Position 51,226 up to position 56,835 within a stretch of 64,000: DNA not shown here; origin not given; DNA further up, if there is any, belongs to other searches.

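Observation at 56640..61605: Shared N-terminal peptide F-[KR]-P-[VI]-Y-[DG] on five unrelated proteins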

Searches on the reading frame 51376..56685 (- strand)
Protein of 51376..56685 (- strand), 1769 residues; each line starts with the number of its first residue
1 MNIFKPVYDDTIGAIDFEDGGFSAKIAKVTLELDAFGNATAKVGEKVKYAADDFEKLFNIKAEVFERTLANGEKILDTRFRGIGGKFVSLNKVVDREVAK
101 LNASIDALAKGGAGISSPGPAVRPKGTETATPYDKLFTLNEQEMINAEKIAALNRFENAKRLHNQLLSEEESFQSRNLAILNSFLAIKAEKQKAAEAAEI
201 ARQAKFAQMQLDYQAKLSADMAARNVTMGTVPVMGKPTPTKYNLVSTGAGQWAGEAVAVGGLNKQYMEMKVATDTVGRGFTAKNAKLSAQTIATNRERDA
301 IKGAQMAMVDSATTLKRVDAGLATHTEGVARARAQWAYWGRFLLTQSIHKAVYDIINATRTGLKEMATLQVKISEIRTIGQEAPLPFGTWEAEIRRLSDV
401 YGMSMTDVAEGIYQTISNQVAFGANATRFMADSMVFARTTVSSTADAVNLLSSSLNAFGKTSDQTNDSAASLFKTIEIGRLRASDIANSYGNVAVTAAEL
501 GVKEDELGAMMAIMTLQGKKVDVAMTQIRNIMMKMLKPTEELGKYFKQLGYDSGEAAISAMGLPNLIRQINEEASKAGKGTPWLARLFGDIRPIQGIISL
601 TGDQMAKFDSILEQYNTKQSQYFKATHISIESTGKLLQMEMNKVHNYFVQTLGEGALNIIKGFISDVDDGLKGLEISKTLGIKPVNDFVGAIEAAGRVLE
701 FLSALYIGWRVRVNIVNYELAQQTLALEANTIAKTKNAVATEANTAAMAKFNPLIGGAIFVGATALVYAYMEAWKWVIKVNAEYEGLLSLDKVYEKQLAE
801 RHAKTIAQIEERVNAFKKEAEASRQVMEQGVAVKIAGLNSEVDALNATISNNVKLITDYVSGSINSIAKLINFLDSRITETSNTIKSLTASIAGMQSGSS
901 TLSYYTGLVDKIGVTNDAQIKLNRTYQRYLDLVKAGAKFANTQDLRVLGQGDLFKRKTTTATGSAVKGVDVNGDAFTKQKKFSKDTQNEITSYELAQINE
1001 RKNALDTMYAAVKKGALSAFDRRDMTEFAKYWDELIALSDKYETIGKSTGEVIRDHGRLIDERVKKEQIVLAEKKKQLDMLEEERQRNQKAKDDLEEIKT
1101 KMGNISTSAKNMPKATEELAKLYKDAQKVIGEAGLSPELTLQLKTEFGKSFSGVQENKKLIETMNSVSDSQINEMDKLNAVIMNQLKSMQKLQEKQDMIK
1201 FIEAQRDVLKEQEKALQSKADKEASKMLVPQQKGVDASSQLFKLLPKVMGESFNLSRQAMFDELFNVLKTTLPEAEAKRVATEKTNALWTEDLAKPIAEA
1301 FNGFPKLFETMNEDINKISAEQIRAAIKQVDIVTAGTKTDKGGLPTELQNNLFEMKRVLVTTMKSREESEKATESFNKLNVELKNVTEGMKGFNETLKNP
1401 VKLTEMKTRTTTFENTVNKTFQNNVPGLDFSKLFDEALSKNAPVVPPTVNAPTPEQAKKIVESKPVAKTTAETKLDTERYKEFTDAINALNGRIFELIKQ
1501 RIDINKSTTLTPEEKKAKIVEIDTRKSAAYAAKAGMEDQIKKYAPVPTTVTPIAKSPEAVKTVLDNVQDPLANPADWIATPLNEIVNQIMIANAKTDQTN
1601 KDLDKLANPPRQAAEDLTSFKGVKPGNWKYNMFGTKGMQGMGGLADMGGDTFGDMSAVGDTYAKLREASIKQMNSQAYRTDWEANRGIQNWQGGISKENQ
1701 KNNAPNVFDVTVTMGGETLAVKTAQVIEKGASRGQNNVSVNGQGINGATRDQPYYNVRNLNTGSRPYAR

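Call 5: search_protein_families(library=phrogs, proteins=[window:51376-56685:-], max_evalue=0.01)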
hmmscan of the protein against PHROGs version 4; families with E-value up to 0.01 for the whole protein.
window:51376-56685:- (1769 aa): 7 families
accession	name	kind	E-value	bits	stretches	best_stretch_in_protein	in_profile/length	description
phrog_23013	-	tail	2.2e-33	116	1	362-674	131-438/1379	tail length tape measure protein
phrog_991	-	tail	1.1e-19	70.7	1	391-1135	325-977/1966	tail length tape measure protein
phrog_1272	-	tail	7.2e-17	61.4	1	262-897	152-784/1606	tail length tape measure protein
phrog_4704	-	tail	1.8e-15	57.7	1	385-677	238-531/625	tail length tape measure protein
phrog_28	-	tail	3.8e-08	33.4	1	241-576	191-490/1228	tail length tape measure protein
phrog_14441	-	tail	5.8e-06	27.2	1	372-525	84-236/241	tail length tape measure protein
phrog_1533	-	tail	1.7e-05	23.6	1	193-998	90-821/1688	tail length tape measure protein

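Call 6: search_protein_families(library=pfam, proteins=[window:51376-56685:-], max_evalue=0.01)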
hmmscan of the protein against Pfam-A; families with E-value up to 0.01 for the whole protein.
window:51376-56685:- (1769 aa): 3 families
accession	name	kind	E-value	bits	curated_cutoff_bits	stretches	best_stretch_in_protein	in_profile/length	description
PF10145.14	PhageMin_Tail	-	9.9e-20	71.7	33.2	1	392-577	2-187/201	Phage-related minor tail protein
PF20155.4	TMP_3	-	1.7e-05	25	41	1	441-510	3-72/192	Tape measure protein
PF04513.17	Baculo_PEP_C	-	7.1e-05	23.3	38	1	804-900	31-123/140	Baculovirus polyhedron envelope protein, PEP, C terminus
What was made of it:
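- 56662..56685 (-): Leader of the tape measure protein (gene 51376-56685): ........|DD. PF10145 (call 6).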
